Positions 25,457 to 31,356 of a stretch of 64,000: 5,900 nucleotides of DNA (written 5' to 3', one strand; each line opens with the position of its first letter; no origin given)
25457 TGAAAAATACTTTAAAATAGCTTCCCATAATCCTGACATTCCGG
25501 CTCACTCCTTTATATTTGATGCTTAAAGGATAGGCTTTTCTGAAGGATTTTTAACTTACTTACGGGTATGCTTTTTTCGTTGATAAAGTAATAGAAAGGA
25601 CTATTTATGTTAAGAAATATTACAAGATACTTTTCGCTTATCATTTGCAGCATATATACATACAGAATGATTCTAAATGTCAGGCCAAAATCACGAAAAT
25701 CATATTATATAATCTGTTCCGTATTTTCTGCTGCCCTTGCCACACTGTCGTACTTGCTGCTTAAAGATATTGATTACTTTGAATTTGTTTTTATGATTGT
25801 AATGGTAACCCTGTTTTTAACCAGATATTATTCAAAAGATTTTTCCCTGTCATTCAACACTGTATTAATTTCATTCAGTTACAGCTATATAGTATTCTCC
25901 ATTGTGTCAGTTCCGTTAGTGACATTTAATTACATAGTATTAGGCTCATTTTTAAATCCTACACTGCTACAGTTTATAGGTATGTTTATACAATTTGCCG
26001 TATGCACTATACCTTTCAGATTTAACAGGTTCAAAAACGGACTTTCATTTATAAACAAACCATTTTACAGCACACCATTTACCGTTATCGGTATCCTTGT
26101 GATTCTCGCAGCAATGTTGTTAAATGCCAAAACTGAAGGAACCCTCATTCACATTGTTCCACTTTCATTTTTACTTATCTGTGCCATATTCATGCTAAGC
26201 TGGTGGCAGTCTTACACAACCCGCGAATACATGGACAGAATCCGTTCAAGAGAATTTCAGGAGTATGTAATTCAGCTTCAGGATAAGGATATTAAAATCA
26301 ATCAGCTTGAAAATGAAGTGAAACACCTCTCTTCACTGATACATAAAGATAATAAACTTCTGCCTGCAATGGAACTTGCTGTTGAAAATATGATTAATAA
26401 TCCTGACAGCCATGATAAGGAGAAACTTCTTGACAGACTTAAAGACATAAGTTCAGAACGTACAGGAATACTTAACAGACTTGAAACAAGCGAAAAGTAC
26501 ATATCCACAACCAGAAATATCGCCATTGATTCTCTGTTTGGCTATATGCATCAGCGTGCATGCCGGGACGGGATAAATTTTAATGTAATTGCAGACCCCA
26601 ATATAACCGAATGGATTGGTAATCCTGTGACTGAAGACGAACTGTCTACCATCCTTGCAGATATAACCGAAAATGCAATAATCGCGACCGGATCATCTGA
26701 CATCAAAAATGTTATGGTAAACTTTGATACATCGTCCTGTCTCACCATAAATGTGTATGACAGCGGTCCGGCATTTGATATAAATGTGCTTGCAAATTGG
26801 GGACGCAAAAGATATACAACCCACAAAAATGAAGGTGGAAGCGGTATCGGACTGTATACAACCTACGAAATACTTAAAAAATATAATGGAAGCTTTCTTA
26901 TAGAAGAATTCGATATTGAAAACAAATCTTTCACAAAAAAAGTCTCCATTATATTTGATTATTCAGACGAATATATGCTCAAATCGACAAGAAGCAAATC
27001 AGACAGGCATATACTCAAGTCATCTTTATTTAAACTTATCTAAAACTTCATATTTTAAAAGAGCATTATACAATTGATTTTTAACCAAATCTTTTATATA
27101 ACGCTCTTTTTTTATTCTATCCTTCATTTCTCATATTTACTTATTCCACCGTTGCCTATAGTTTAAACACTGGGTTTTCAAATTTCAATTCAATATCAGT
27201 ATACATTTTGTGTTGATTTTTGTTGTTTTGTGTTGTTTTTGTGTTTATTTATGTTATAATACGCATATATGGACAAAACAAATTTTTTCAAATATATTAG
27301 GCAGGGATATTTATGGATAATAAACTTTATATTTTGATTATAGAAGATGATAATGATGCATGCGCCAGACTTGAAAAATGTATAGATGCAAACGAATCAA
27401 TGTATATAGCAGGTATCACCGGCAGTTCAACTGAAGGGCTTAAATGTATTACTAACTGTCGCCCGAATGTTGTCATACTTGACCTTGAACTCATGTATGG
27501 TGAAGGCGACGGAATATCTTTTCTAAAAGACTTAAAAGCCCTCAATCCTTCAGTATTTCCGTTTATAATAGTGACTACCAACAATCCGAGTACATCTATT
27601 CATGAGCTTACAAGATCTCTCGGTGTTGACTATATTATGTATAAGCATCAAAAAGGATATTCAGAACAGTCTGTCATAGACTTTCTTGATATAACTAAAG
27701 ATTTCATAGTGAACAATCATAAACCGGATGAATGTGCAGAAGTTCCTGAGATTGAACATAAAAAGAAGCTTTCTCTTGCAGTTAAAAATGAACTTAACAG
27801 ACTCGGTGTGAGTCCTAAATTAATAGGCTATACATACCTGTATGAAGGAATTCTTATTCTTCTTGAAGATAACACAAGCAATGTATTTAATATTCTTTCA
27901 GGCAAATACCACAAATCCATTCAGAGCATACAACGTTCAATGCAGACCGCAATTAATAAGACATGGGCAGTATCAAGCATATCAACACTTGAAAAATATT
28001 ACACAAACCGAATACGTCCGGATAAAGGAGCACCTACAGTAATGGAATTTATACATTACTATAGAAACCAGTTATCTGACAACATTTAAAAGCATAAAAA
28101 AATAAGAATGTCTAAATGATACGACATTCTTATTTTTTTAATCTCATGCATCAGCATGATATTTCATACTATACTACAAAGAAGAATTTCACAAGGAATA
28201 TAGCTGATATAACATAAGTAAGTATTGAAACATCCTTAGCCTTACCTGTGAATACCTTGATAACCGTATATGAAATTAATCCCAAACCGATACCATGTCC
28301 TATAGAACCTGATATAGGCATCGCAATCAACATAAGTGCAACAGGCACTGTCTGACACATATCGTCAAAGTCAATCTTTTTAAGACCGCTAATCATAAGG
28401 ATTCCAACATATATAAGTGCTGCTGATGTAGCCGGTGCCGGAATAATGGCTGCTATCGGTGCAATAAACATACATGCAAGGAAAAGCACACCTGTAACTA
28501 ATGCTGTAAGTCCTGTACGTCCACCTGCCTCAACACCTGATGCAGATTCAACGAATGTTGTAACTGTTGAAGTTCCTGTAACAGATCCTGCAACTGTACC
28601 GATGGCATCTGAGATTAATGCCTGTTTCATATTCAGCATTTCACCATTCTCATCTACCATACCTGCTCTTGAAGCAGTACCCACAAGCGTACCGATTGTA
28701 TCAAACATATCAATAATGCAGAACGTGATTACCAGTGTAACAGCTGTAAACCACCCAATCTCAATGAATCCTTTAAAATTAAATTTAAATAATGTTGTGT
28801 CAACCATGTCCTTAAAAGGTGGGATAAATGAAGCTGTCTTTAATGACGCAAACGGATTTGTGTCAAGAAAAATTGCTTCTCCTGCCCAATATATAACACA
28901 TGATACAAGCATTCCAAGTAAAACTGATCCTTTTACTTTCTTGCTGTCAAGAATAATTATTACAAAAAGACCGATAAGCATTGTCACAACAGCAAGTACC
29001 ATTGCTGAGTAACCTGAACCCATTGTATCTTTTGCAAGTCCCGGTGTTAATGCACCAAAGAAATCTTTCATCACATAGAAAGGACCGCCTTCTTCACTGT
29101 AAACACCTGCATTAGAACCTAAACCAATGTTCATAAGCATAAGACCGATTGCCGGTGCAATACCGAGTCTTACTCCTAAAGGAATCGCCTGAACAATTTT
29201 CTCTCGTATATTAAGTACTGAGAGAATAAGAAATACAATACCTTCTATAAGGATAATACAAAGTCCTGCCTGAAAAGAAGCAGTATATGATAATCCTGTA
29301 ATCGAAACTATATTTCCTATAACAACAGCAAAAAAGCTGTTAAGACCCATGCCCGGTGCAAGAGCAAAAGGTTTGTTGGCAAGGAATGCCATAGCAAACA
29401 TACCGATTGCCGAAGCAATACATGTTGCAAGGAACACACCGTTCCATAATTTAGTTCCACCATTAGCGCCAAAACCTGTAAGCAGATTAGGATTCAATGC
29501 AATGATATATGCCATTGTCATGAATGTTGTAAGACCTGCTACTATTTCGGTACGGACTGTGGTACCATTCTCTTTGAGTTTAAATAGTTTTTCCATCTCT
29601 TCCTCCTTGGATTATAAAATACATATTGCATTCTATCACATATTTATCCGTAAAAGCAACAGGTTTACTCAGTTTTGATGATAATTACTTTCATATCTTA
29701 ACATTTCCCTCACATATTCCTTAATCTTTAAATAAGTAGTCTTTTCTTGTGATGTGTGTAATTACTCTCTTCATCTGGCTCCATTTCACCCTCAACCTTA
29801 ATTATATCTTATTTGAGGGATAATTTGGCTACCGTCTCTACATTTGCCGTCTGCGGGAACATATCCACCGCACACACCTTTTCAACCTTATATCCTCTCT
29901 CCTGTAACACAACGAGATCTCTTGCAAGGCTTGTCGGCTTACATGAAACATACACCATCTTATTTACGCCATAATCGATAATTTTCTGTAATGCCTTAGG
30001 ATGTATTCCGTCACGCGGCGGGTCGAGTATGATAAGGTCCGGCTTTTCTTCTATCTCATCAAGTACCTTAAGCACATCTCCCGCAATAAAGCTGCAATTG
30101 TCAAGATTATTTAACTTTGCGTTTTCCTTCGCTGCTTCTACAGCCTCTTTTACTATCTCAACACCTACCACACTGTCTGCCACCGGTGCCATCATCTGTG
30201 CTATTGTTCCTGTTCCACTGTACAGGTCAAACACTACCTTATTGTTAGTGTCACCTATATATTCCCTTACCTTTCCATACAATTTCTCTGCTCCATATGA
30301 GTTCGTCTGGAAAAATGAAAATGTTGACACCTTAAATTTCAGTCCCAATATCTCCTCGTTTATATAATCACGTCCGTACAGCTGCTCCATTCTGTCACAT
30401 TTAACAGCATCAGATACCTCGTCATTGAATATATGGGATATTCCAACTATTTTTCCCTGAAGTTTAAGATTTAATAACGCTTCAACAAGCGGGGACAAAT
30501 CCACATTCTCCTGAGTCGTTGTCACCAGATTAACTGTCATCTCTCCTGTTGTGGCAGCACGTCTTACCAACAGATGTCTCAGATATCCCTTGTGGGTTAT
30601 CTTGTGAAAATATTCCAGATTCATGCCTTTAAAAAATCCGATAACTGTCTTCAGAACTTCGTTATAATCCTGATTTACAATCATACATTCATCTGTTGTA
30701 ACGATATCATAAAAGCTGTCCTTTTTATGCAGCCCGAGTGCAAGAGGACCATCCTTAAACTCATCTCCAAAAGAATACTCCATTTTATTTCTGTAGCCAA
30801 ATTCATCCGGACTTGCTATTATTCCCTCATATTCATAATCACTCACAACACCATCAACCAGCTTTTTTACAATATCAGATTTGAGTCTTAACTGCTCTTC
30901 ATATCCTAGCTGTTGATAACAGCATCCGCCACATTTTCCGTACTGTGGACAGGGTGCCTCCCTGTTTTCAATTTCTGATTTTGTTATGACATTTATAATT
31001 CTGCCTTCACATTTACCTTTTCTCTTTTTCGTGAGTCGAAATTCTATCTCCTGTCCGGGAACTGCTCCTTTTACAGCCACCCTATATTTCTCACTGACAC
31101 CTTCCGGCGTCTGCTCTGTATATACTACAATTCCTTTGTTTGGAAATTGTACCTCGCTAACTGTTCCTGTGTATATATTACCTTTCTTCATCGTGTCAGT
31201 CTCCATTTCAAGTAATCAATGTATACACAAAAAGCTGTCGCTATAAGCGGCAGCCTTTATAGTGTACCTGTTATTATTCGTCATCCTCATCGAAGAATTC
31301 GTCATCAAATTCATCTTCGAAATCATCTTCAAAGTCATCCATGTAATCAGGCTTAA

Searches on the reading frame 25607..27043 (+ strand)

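Call 35: search_protein_families(library=pfam, proteins=[window:25607-27043:+], max_evalue=0.00001)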
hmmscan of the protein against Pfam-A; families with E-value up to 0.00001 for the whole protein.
window:25607-27043:+ (478 aa): 1 family
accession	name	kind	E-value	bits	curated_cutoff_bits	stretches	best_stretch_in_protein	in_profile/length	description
PF02518.31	HATPase_c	-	4.3e-08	34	26.4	1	343-434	3-95/111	Histidine kinase-, DNA gyrase B-, and HSP90-like ATPase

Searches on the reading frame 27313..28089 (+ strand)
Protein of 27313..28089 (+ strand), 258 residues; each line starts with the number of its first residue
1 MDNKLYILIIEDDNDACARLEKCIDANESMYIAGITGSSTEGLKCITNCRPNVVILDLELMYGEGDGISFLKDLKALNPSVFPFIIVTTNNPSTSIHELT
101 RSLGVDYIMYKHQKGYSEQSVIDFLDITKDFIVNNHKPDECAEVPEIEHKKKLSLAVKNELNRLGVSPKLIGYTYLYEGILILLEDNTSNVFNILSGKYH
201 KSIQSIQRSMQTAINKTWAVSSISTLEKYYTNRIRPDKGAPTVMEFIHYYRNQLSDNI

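Call 35: search_protein_families(library=pfam, proteins=[window:27313-28089:+], max_evalue=0.00001)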
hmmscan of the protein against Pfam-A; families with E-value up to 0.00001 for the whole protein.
window:27313-28089:+ (258 aa): 2 families
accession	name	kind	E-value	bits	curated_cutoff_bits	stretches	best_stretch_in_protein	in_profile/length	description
PF08769.17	Spo0A_C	-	1.1e-17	64.4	25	1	157-253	1-103/104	Sporulation initiation factor Spo0A C terminal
PF00072.30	Response_reg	-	1.4e-10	41.7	30.2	1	7-111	1-99/111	Response regulator receiver domain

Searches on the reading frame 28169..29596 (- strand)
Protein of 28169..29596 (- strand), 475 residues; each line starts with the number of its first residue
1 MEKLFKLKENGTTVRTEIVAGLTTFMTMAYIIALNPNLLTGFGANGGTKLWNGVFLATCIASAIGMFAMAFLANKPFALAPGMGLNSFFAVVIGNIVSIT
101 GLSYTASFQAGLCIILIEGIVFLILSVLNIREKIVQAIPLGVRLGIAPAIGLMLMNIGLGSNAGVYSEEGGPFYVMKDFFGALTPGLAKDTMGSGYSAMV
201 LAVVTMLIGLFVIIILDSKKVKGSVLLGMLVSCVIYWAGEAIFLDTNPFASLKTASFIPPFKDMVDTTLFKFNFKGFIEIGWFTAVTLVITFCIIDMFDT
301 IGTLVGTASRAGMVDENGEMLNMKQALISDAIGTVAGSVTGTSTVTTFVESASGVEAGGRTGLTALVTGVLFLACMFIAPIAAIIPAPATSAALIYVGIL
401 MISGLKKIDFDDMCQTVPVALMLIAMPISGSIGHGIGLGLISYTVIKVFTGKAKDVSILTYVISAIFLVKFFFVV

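Call 35: search_protein_families(library=pfam, proteins=[window:28169-29596:-], max_evalue=0.00001)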
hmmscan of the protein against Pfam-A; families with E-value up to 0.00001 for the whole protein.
window:28169-29596:- (475 aa): 1 family
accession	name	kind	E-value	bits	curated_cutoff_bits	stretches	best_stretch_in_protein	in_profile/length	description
PF00860.26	Xan_ur_permease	-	1.9e-35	122.8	27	2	198-423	160-374/389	Permease family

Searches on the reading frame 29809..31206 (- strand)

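Call 35: search_protein_families(library=pfam, proteins=[window:29809-31206:-], max_evalue=0.00001)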
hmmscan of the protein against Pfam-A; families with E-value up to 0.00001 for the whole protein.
window:29809-31206:- (465 aa): 8 families
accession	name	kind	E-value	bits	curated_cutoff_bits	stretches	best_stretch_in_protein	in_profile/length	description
PF05958.17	tRNA_U5-meth_tr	-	7.6e-19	68.4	23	1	102-459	2-351/357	tRNA (Uracil-5-)-methyltransferase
PF13847.12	Methyltransf_31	-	7e-14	52.2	27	1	320-425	2-113/145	Methyltransferase domain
PF05175.20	MTS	-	2.3e-09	37.5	23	1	320-400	30-111/170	Methyltransferase small domain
PF13649.12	Methyltransf_25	-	9e-08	33.1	27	1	325-394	1-70/97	Methyltransferase domain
PF02475.24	TRM5-TYW2_MTfase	-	7.8e-07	29.6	28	1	320-399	35-115/164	TRM5/TYW2 methyltransferase domain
PF09445.16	Methyltransf_15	-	8.5e-07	29.1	22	1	323-402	2-85/165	RNA cap guanine-N2 methyltransferase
PF10672.15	Methyltrans_SAM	-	1.6e-06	28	27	1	239-398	48-205/286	S-adenosylmethionine-dependent methyltransferase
PF03602.21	Cons_hypoth95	-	8.6e-06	26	24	0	320-409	40-136/182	Conserved hypothetical protein 95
